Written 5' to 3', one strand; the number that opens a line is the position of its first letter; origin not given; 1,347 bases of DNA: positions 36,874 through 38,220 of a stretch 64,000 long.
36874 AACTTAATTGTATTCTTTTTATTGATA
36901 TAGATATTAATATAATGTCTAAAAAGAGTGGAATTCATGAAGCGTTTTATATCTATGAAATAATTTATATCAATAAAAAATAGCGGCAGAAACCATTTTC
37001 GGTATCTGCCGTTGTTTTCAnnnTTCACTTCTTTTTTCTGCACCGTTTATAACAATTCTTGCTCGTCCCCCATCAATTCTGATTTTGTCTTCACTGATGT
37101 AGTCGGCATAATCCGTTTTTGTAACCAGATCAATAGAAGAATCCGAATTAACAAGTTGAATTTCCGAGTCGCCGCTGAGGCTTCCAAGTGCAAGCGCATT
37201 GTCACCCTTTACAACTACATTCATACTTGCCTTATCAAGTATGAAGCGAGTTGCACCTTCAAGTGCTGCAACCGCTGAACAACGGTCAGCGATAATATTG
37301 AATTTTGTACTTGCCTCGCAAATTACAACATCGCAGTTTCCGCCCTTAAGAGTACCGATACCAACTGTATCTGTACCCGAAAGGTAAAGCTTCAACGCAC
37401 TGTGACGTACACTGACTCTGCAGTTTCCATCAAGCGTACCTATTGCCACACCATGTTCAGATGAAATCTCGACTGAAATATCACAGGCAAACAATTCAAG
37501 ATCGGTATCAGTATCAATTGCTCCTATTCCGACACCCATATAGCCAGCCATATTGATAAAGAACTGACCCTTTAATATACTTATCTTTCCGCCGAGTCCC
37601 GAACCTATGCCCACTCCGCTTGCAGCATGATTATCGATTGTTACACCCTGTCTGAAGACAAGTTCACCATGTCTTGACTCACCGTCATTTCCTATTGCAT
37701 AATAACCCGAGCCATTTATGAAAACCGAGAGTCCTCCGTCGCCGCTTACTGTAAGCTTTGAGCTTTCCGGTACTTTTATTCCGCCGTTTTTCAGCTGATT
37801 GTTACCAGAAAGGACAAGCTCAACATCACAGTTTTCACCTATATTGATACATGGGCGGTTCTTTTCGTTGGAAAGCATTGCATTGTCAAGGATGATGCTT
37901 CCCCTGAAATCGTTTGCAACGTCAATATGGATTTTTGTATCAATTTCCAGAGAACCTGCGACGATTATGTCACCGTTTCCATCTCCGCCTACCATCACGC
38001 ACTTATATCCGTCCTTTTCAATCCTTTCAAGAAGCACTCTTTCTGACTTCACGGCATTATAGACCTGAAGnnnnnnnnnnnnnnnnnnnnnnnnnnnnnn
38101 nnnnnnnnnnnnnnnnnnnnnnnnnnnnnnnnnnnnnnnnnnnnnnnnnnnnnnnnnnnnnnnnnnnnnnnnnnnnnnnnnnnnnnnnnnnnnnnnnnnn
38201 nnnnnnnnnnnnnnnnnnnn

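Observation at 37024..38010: EAL phosphodiesterase fused to a cytoplasmic beta-solenoid-like repeat domain of about 330 aa and unknown function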

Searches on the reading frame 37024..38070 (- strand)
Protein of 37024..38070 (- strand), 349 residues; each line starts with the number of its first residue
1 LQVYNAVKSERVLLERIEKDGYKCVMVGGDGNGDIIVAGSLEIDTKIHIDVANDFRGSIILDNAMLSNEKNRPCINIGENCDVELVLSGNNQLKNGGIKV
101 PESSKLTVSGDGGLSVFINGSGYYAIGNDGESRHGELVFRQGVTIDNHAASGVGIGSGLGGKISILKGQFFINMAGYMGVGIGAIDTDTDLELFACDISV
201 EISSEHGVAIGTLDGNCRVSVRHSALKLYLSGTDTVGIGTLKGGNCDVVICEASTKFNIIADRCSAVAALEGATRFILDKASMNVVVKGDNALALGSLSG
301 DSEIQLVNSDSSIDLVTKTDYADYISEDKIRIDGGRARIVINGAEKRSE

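Call 3: search_protein_families(library=pfam, proteins=[window:37024-38010:-], max_evalue=1)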
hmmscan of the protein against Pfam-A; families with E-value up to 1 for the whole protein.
window:37024-38010:- (329 aa): 0 families

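Call 4: search_protein_families(library=ncbifam, proteins=[window:37024-38010:-], max_evalue=1)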
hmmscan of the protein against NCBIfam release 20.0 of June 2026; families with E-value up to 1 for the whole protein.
window:37024-38010:- (329 aa): 0 families

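Call 5: find_homologous_proteins(query=window:37024-38070:-, max_evalue=0.001)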
Query window:37024-38070:- (349 aa): 18 proteins with E <= 0.001 among 8000 candidates.
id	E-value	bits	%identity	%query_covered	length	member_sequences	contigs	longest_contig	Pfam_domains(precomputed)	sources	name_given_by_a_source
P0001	9.3e-134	464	62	100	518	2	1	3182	PF00563.26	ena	-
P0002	2.2e-107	377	52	99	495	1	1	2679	PF00563.26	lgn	-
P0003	1.8e-101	358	50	99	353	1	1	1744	-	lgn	-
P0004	5.0e-98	347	49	98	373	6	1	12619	-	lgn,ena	-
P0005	2.6e-87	311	55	76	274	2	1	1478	-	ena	-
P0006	8.7e-86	306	57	75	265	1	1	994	-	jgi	-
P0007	3.8e-72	261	42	98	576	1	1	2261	PF00563.26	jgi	jgi:EAL domain-containing protein (putative c-di-GMP-specific phosphodiesterase class I)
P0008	2.7e-69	252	40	98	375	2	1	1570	-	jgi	jgi:hypothetical protein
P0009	6.5e-69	251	39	100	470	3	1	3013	PF00563.26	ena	-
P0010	3.3e-67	245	55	60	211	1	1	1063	-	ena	-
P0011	3.7e-61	225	38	99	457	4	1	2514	PF00563.26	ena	-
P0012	2.3e-59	219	37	99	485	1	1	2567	PF00563.26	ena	-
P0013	9.6e-55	204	37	99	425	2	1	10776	PF00563.26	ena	-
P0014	8.0e-50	188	35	99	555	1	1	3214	PF00563.26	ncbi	-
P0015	1.2e-37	148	30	97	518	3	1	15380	PF00563.26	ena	-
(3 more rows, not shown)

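Call 6: search_solved_structures(query=window:37024-38070:-, max_evalue=10)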
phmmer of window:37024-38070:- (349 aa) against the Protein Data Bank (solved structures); distinct sequences matched with E-value up to 10: 0.

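Call 12: predict_structure(alignment_id=A1)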
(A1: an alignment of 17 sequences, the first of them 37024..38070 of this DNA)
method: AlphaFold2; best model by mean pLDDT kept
length: 349 residues; sequences in the alignment: 17
mean_pLDDT: 93.8   pTM: 0.91
mean pLDDT of the five models: 93.8, 93.3, 92.9, 92.6, 92.3
residues with pLDDT >= 90: 298; 70-90: 47; 50-70: 4; < 50: 0
segments of 3 or more residues with pLDDT < 50: none
pLDDT, mean of each block of 10 residues (from residue 1): 88 94 93 95 91 98 90 93 98 95 98 93 83 96 95 93 96 95 95 98 97 96 98 97 96 98 96 96 97 91 95 93 81 91 84
secondary structure, 60 per line:
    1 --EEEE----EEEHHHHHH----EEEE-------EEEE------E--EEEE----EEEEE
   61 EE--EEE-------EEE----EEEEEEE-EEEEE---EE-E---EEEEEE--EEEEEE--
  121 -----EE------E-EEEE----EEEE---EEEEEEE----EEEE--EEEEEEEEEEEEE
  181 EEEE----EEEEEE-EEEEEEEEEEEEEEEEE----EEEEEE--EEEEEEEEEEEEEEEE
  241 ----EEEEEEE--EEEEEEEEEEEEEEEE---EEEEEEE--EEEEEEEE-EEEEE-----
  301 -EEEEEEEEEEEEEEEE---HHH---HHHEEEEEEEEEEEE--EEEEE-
elements in order: E3-6 E11-13 H14-19 E24-27 E35-38 E48-51 E56-62 E65-67 E75-77 E82-88 E90-94 E105-110 E113-118 E136-139 E144-147 E151-157 E162-165 E168-184 E189-194 E196-212 E217-222 E225-240 E245-251 E254-269 E273-279 E282-289 E291-295 E302-317 E330-341 E344-348

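Call 14: fold_search(model_id=the predicted structure, library=pdb)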
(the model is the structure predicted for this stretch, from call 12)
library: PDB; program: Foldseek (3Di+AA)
matches with E <= 10: 280; with E <= 0.001: 0
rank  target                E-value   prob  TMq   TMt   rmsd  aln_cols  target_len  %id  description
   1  1ia5_A                5.1e-03  0.63  0.23  0.23  13.8       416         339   11  POLYGALACTURONASE FROM ASPERGILLUS ACULEATUS (released 2001-09-19)
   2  7xzf_A                1.2e-02  0.23  0.20  0.18  15.0       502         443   12  Wild type of the N-terminal domain of fucoidan lyase FdlA (released 2022-09-28)
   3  7xze_A                2.5e-02  0.20  0.20  0.18  15.2       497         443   11  Mutant (H176A) of the N-terminal domain of fucoidan lyase FdlA (released 2022-09-28)
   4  4pex_B                3.9e-02  0.35  0.25  0.18  16.9       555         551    8  Structure of the E502A variant of sacteLam55A from Streptomyces sp. SirexAA-E in complex with glucose (released 2015-03-18)
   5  7xzb_A                3.9e-02  0.18  0.22  0.19  14.8       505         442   11  Mutant (Y242A) of the N-terminal domain of fucoidan lyase FdlA (released 2022-09-28)
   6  7xz8                  4.3e-02  0.23  0.24  0.21  14.1       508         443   12  Mutant (K141A) of the N-terminal domain of fucoidan lyase FdlA (released 2022-09-28)
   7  7xzd_B                5.2e-02  0.15  0.21  0.18  14.9       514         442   10  Mutant (F179A) of the N-terminal domain of fucoidan lyase FdlA (released 2022-09-28)
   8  7xzd_A                7.4e-02  0.16  0.21  0.19  15.5       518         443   12  Mutant (F179A) of the N-terminal domain of fucoidan lyase FdlA (released 2022-09-28)
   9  8ikw_B                7.4e-02  0.13  0.18  0.18  15.1       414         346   11  A complex structure of PGIP-PG (released 2024-02-07)
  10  7o84_B                9.0e-02  0.20  0.26  0.23  13.3       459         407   11  Structure of the PL6 family alginate lyase Pedsa0632 from Pseudopedobacter saltans in complex with substrate (released 2021-07-28)
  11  7o7a_B                1.0e-01  0.21  0.28  0.26  12.8       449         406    9  Structure of the PL6 family alginate lyase Pedsa0632 from Pseudopedobacter saltans (released 2021-07-28)
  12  6w4q_B                1.2e-01  0.38  0.31  0.18  12.6       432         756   12  Crystal structure of full-length tailspike protein 2 (TSP2, ORF211) ) from Escherichia coli O157:H7 bacteriophage CAB1 (released 2021-01-20)
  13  6w4q_A                1.2e-01  0.33  0.29  0.17  13.7       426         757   12  Crystal structure of full-length tailspike protein 2 (TSP2, ORF211) ) from Escherichia coli O157:H7 bacteriophage CAB1 (released 2021-01-20)
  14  7xz7_A                1.3e-01  0.09  0.20  0.17  15.4       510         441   11  Mutant (D137A) of the N-terminal domain of fucoidan lyase FdlA (released 2022-09-28)
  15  4pey_A                1.4e-01  0.20  0.25  0.18  17.4       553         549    9  Structure of the E502A variant of sacteLam55A from Streptomyces sp. SirexAA-E in complex with laminaritriose (released 2015-03-18)
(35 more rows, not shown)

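Call 23: search_solved_structures(query=A2, max_evalue=10)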
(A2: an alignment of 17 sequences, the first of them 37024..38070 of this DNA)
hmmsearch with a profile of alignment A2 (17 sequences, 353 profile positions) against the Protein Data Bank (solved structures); distinct sequences matched with E-value up to 10: 4.
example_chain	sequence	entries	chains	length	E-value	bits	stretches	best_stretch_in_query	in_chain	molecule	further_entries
9wiu_A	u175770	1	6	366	0.18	14.1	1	57-142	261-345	O-methyltransferase domain-containing protein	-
7waq_B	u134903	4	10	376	0.19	14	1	57-142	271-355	stilbene O-methyltransferase | O-methyltransferase domain-containing protein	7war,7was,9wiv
7vb8_B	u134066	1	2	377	0.19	13.9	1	57-142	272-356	stilbene O-methyltransferase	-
5x4z_C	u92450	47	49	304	0.24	13.6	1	70-116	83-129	RNA polymerase II third largest subunit B44, part of central core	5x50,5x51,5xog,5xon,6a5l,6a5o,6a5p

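Call 24: find_encoding_contigs(protein=P0015, flank=8000, max_places=3)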
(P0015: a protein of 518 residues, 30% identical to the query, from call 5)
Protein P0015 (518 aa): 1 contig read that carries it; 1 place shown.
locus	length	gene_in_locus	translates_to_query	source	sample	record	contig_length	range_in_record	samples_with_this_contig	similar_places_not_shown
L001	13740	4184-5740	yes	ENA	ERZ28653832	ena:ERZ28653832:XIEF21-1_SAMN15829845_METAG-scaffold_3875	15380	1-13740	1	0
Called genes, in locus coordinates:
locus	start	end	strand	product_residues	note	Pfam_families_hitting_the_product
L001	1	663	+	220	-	?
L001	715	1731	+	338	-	PF14020:DUF4236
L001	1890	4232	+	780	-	-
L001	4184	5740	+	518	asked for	PF00563:EAL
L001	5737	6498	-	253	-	PF03372:Exo_endo_phos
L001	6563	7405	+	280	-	PF00710:Asparaginase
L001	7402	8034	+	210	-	-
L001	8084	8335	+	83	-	PF00550:PP-binding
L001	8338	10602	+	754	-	PF00109:ketoacyl-synt, PF00108:Thiolase_N (faint), PF02801:Ketoacyl-synt_C, PF00109:ketoacyl-synt, PF02801:Ketoacyl-synt_C (weak)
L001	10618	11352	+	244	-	PF00106:adh_short, PF08659:KR, PF13561:adh_short_C2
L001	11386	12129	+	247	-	PF02525:Flavodoxin_2, PF03358:FMN_red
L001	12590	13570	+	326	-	PF08545:ACP_syn_III, PF08541:ACP_syn_III_C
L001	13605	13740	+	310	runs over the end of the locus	PF00478:IMPDH (weak), PF03060:NMO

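Call 25: find_encoding_contigs(protein=P0004, flank=8000, max_places=3)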
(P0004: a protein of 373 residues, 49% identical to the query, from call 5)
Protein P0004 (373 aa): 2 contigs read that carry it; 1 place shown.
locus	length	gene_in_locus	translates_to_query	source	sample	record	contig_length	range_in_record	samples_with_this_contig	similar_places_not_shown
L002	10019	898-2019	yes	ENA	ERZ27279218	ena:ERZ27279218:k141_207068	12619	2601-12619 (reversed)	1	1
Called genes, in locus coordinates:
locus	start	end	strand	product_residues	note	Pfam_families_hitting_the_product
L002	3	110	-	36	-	?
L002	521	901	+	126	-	-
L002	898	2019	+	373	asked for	-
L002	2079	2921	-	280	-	PF07883:Cupin_2 (weak), PF02311:AraC_binding, PF22200:ExsA_N (faint), PF00165:HTH_AraC (weak), PF12833:HTH_18, PF00165:HTH_AraC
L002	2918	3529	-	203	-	PF12464:Mac, PF00132:Hexapep, PF14602:Hexapep_2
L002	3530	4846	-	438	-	PF01554:MatE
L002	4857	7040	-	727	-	-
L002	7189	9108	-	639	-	PF08757:CotH, PF02018:CBM_4_9, PF00404:Dockerin_1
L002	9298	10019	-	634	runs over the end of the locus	PF00759:Glyco_hydro_9, PF00404:Dockerin_1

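Call 26: find_encoding_contigs(protein=P0013, flank=8000, max_places=3)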
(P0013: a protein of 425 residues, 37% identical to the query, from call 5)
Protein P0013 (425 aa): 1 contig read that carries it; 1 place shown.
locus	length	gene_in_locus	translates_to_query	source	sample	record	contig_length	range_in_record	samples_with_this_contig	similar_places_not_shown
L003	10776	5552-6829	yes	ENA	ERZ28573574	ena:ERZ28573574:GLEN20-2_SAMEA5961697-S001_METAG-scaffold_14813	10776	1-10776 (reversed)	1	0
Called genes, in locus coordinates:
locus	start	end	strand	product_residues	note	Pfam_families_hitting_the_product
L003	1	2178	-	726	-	?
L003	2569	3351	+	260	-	PF00106:adh_short, PF08659:KR (weak), PF13561:adh_short_C2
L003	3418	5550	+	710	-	-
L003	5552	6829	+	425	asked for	PF00563:EAL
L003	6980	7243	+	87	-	PF12637:TSCPD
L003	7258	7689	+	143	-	PF22381:Staph_reg_Sar_Rot, PF12802:MarR_2, PF01047:MarR, PF13463:HTH_27 (weak)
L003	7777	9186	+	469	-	PF08239:SH3_3, PF00144:Beta-lactamase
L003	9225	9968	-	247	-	PF02368:Big_2, PF26918:Ig_Eae (weak), PF22359:Big-like (weak)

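Call 27: search_protein_families(library=pfam, proteins=[L001:1890-4232:+, L003:3418-5550:+, L002:521-901:+], max_evalue=0.1)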
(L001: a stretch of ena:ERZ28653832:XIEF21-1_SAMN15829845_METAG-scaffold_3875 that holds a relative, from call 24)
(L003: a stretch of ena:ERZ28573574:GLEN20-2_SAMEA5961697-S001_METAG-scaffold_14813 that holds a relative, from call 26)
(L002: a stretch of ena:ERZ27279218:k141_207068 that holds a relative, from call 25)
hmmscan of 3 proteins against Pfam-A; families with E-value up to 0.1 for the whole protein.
L001:1890-4232:+ (780 aa): 6 families
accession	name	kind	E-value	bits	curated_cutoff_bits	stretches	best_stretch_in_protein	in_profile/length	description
PF13377.12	Peripla_BP_3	-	1.5e-25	90.6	26.5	1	126-271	3-151/167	Periplasmic binding protein-like domain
PF00532.27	Peripla_BP_1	-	2.3e-13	50.7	22.2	1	83-263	66-259/281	Periplasmic binding proteins and sugar binding domain of LacI family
PF00990.26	GGDEF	-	4.8e-11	43.1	23.8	1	491-637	3-147/161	Diguanylate cyclase, GGDEF domain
PF13407.12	Peripla_BP_4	-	6e-08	33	35.1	1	115-237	102-223/258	Periplasmic binding protein domain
PF00563.25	EAL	-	1.5e-07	31.5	31.3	1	670-741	7-80/236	EAL domain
PF01094.35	ANF_receptor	-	0.056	12.9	25.4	0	92-190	79-171/353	Receptor family ligand binding region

L003:3418-5550:+ (710 aa): 5 families
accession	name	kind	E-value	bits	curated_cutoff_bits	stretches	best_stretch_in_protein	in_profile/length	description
PF00563.25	EAL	-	1.1e-32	113.7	31.3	1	508-695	8-201/236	EAL domain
PF13377.12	Peripla_BP_3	-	3.1e-26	92.9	26.5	1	127-287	2-167/167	Periplasmic binding protein-like domain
PF00532.27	Peripla_BP_1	-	1.6e-13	51.2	22.2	1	8-261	4-255/281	Periplasmic binding proteins and sugar binding domain of LacI family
PF13407.12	Peripla_BP_4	-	3.8e-07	30.4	35.1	1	132-235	121-219/258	Periplasmic binding protein domain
PF12872.13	OST-HTH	-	0.049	13.9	23.8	0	615-670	9-63/71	OST-HTH/LOTUS domain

L002:521-901:+ (126 aa): 1 family
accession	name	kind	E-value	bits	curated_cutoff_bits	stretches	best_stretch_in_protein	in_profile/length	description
PF00563.25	EAL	-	9.8e-06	25.5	31.3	1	5-102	60-161/236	EAL domain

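Call 34: find_related_loci(query=A3, collection=genome_contigs, flank=8000)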
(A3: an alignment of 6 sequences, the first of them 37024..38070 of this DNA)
Query A3 (349 aa) in genome_contigs; peptide patterns used: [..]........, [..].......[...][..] (x = any residue, [..] = any of these).
172 stretches matched a pattern; 55 encode a relative of the query (tblastn E <= 1e-3); 55 distinct loci.
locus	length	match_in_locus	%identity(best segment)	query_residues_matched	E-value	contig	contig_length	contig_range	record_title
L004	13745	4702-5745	63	2-349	5e-146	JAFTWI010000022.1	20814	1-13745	MAG: Oscillospiraceae bacterium isolate RGIG4209 Roe_deer_Colon-3__c4558, whole genome shotgun sequence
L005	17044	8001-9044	63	2-349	9e-146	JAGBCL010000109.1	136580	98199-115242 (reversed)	MAG: Oscillospiraceae bacterium isolate RGIG8992 Water_deer_Rectum-3__c507669, whole genome shotgun sequence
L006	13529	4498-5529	63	2-345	7e-144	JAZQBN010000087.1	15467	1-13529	MAG: Oscillospiraceae bacterium isolate T1900044641_TS20190107.MAGScoT_cleanbin_000003 SGB_1251_k141_1414053, whole geno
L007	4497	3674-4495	79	1-274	9e-141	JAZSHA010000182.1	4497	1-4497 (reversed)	MAG: Oscillospiraceae bacterium isolate T1900044576_TS20190042.MAGScoT_cleanbin_000063 SGB_502_k141_664277, whole genome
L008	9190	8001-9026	57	1-342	3e-134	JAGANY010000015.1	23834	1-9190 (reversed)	MAG: Ruminiclostridium sp. isolate RGIG8615 Water_deer_Cecum.Co__c316333, whole genome shotgun sequence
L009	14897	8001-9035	57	1-345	2e-128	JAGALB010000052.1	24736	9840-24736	MAG: Ruminiclostridium sp. isolate RGIG8540 Water_deer_Cecum-2__c440736, whole genome shotgun sequence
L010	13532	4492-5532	56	3-349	7e-128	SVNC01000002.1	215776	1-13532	MAG: Oscillospiraceae bacterium isolate SIG529 NODE_845_length_215776_cov_8.654142, whole genome shotgun sequence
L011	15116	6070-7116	54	1-349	3e-123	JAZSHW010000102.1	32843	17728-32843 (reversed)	MAG: Ruminiclostridium sp. isolate T1900044574_TS20190040.MAGScoT_cleanbin_000017 SGB_473_k141_1603399, whole genome sho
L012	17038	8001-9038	53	1-345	7e-119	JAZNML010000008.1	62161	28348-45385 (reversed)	MAG: Ruminiclostridium sp. isolate T1900044663_TS20190129.MAGScoT_cleanbin_000007 SGB_1533_k141_1631075, whole genome sh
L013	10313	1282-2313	53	1-345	2e-115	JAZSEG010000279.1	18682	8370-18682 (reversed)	MAG: Oscillospiraceae bacterium isolate T1900044591_TS20190057.MAGScoT_cleanbin_000024 SGB_635_k141_1190685, whole genom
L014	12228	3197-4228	51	1-345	2e-113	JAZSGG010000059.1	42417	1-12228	MAG: Oscillospiraceae bacterium isolate T1900044579_TS20190045.MAGScoT_cleanbin_000006 SGB_546_k141_152693, whole genome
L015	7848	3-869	62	61-349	3e-113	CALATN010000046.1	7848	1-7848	MAG TPA_asm: uncultured Clostridia bacterium isolate SRR6425805_bin.93_CONCOCT_v1.1_MAG genome assembly, contig: ERZ1767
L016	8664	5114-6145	51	1-345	3e-112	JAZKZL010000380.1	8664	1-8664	MAG: Oscillospiraceae bacterium isolate T1900045088_TC20190082.MAGScoT_cleanbin_000028 SGB_4695_k141_643270, whole genom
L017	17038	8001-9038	51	1-345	1e-107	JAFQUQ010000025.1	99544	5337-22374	MAG: Oscillospiraceae bacterium isolate RGIG2166 Goat_Colon.Co__c1025970, whole genome shotgun sequence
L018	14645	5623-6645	49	2-342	3e-104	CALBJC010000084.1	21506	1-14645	MAG TPA_asm: uncultured Clostridia bacterium isolate SRR6425804_bin.58_CONCOCT_v1.1_MAG genome assembly, contig: ERZ1767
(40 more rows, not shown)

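Call 35: search_protein_representatives(alignment_id=A2)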
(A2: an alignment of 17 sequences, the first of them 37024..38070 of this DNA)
Query: 17 sequences, 353 profile positions. Proteins with E-value up to 0.001 (for the whole library): 487; up to 1e-10: 328; up to 1e-30: 230. The best 150 are listed.
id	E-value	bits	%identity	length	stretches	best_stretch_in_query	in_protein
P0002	7.9e-137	472.4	-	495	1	1-351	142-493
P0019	1.2e-125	435.7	-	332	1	22-346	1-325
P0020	8.8e-125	432.8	-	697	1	1-352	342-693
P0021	3.8e-113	394.5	-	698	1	2-349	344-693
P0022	1.3e-111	389.5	-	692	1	2-349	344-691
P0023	2.7e-104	365.4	-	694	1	3-348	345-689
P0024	8.3e-104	363.8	-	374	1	13-350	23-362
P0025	9.4e-104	363.7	-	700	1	1-348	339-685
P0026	8.3e-103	360.5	-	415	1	2-350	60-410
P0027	9.7e-103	360.3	-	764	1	2-320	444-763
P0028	2.0e-101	356.0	-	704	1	3-348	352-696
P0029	6.0e-101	354.4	-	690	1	2-347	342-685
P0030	4.8e-99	348.2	-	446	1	3-348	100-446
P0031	5.7e-98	344.6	-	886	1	3-347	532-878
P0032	7.5e-98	344.2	-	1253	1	1-349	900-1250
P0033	5.3e-97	341.4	-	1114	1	2-349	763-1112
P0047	4.7e-93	328.5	-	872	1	2-340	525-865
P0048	2.1e-92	326.3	-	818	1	1-351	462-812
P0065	1.4e-88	313.7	-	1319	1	2-345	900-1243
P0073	1.1e-79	284.5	-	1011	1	2-349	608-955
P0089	9.4e-66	238.7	-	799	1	2-344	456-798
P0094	5.0e-64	233.0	-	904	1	2-344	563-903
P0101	4.1e-63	230.0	-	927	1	2-345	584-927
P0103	1.6e-62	228.0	-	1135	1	2-345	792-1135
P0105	6.7e-62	226.0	-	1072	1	1-349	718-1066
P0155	3.5e-50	187.4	-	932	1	2-339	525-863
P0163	2.6e-47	178.0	-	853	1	2-344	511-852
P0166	1.0e-46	176.1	-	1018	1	3-340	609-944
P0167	1.9e-46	175.2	-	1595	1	3-339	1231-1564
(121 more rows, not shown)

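Call 36: search_protein_families(library=pfam, proteins=[P0020, P0031, P0032, P0033, P0065, P0073, P0089, P0094, P0167], max_evalue=0.001)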
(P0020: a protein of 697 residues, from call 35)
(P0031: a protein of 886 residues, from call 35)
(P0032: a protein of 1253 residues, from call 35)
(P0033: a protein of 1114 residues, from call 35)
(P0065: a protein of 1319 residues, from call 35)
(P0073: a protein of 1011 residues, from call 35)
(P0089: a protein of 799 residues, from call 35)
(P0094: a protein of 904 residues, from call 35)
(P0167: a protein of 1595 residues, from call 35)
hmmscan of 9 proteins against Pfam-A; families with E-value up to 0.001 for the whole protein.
P0020 (697 aa): 1 family
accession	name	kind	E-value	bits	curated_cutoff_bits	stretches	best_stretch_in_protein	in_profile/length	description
PF00563.25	EAL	-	8.1e-47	160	31.3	1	88-313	5-236/236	EAL domain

P0031 (886 aa): 1 family
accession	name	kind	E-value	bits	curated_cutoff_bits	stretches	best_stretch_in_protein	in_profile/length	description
PF00563.25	EAL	-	7.2e-49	166.7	31.3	1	276-501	8-236/236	EAL domain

P0032 (1253 aa): 5 families
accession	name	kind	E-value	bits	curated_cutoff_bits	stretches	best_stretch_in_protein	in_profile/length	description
PF00563.25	EAL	-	4.6e-55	187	31.3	1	645-871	4-236/236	EAL domain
PF13377.12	Peripla_BP_3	-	5.5e-26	92.1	26.5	1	126-269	3-149/167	Periplasmic binding protein-like domain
PF00532.27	Peripla_BP_1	-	1.9e-14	54.3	22.2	1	67-265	57-261/281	Periplasmic binding proteins and sugar binding domain of LacI family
PF13407.12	Peripla_BP_4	-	1.4e-12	48.2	35.1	1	123-236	110-222/258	Periplasmic binding protein domain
PF00990.26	GGDEF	-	7.5e-06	26.3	23.8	1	496-614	23-147/161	Diguanylate cyclase, GGDEF domain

P0033 (1114 aa): 4 families
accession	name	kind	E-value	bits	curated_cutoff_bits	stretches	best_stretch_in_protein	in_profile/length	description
PF00563.25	EAL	-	4.5e-50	170.7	31.3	1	506-733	3-236/236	EAL domain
PF13377.12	Peripla_BP_3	-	1.3e-21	77.9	26.5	1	129-283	6-166/167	Periplasmic binding protein-like domain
PF00532.27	Peripla_BP_1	-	2.4e-13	50.6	22.2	1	89-225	75-214/281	Periplasmic binding proteins and sugar binding domain of LacI family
PF13407.12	Peripla_BP_4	-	0.00018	21.6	35.1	1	97-237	82-224/258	Periplasmic binding protein domain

P0065 (1319 aa): 3 families
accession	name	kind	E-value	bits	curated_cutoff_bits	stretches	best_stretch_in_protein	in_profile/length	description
PF00563.25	EAL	-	8.2e-49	166.5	31.3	1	642-870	2-236/236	EAL domain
PF00990.26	GGDEF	-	3.5e-24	85.8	23.8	1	467-620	3-156/161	Diguanylate cyclase, GGDEF domain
PF13377.12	Peripla_BP_3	-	3.1e-11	44.1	26.5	1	126-276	6-163/167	Periplasmic binding protein-like domain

P0073 (1011 aa): 2 families
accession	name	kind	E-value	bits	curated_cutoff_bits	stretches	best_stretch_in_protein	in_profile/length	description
PF00563.25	EAL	-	5.3e-42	144.2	31.3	1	356-578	8-236/236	EAL domain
PF00990.26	GGDEF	-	4.1e-21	75.9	23.8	1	176-325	2-155/161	Diguanylate cyclase, GGDEF domain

P0089 (799 aa): 4 families
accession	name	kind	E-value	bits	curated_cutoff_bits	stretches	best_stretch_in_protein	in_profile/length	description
PF00563.25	EAL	-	3.9e-51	174.1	31.3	1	201-426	6-236/236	EAL domain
PF13302.13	Acetyltransf_3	-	3e-09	38.1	25.4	1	2-140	2-137/138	Acetyltransferase (GNAT) domain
PF00583.31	Acetyltransf_1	-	9.8e-08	32.7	20.7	1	26-133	5-109/116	Acetyltransferase (GNAT) family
PF13420.13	Acetyltransf_4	-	2.1e-05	25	24.3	1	33-147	27-141/155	Acetyltransferase (GNAT) domain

P0094 (904 aa): 2 families
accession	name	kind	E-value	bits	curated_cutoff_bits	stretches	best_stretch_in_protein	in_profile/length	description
PF00563.25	EAL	-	1.8e-48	165.4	31.3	1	309-534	4-236/236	EAL domain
PF00990.26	GGDEF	-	8.7e-12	45.5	23.8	1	128-286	2-159/161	Diguanylate cyclase, GGDEF domain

P0167 (1595 aa): 4 families
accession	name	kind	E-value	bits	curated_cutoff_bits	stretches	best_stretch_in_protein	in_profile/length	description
PF00563.25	EAL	-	2.8e-41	141.9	31.3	1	976-1199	8-236/236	EAL domain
PF13377.12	Peripla_BP_3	-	3.7e-12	47.1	26.5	1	129-284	5-166/167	Periplasmic binding protein-like domain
PF13407.12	Peripla_BP_4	-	9.9e-09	35.5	35.1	1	22-265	15-254/258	Periplasmic binding protein domain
PF00990.26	GGDEF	-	2.6e-07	31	23.8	1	796-947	5-153/161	Diguanylate cyclase, GGDEF domain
